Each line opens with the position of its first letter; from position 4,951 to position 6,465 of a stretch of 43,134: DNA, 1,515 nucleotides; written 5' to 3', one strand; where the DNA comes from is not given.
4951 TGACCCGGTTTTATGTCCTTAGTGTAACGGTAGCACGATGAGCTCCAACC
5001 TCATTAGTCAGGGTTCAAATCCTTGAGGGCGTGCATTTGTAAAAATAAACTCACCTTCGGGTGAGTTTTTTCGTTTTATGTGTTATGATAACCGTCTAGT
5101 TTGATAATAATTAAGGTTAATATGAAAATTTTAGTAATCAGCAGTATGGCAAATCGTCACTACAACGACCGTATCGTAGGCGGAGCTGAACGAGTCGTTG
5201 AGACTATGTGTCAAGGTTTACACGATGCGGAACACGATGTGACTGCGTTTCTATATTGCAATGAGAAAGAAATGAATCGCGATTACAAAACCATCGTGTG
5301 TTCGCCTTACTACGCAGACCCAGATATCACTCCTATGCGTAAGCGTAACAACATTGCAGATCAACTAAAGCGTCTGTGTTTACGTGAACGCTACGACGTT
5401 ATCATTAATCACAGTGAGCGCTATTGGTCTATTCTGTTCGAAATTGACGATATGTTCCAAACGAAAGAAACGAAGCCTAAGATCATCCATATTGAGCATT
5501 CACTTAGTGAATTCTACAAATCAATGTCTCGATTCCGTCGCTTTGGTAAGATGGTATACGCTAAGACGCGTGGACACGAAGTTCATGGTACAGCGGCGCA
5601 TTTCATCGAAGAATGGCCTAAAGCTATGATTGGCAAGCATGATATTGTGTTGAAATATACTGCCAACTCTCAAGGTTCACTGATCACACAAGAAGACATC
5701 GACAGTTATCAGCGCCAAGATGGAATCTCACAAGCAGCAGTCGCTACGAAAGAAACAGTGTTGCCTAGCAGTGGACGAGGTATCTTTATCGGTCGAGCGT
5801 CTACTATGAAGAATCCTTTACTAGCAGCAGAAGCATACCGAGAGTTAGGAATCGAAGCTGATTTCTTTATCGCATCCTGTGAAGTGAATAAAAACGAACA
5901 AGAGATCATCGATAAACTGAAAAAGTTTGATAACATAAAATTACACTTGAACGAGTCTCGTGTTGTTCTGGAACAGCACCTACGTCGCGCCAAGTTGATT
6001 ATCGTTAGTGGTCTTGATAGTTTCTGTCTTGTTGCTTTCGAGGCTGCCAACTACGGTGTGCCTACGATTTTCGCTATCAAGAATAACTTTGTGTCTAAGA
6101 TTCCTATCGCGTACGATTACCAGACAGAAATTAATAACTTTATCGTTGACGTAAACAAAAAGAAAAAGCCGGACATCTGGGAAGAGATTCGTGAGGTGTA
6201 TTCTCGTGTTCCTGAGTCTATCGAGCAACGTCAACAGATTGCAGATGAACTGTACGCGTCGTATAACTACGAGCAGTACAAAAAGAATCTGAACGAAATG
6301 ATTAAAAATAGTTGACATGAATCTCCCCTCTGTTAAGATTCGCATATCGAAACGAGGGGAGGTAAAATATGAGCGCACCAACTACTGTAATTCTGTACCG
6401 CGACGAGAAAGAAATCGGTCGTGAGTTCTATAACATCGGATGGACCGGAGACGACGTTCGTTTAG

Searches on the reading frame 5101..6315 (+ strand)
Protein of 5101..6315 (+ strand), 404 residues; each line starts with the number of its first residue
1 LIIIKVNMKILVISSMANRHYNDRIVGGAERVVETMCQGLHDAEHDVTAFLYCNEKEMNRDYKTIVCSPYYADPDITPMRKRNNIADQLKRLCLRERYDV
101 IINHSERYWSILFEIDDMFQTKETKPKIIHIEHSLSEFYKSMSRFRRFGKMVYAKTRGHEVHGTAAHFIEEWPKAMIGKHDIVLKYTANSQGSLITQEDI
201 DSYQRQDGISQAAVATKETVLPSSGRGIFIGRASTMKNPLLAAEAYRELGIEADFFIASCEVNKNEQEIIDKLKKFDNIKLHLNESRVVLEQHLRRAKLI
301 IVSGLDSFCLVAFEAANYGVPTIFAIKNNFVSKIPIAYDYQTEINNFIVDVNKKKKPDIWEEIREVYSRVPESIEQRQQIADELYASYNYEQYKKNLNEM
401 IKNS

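Call 6: search_protein_families(library=pfam, proteins=[window:5101-6315:+], max_evalue=1)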
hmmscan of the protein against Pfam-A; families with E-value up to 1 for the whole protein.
window:5101-6315:+ (404 aa): 5 families
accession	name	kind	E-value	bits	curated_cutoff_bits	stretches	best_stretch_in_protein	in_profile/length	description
PF13439.12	Glyco_transf_4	-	4.2e-12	46.8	28.5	1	26-156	1-130/170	Glycosyltransferase Family 4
PF00534.26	Glycos_transf_1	-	4.5e-08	33.3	26.4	1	228-338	19-134/172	Glycosyl transferases group 1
PF20706.3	GT4-conflict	-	1.9e-06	27.5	26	1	226-392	199-380/385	Family 4 Glycosyltransferase in conflict systems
PF13579.12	Glyco_trans_4_4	-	0.00011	23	29.7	1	27-106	1-80/158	Glycosyl transferase 4-like domain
PF13692.12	Glyco_trans_1_4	-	0.073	13.8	27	1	228-323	5-104/142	Glycosyl transferases group 1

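Call 7: search_protein_families(library=phrogs, proteins=[window:5101-6315:+], max_evalue=0.1)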
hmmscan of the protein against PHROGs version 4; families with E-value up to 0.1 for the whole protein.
window:5101-6315:+ (404 aa): 4 families
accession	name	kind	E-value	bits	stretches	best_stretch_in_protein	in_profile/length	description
phrog_8302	-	unknown function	0.00059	20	0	281-395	246-358/366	-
phrog_2170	-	moron, auxiliary metabolic gene and host takeover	0.0038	17.3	1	27-403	16-371/374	glycosyltransferase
phrog_17861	-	unknown function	0.0073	17.5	1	254-287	24-57/108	-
phrog_26352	-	unknown function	0.021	14.7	0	19-77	15-74/346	-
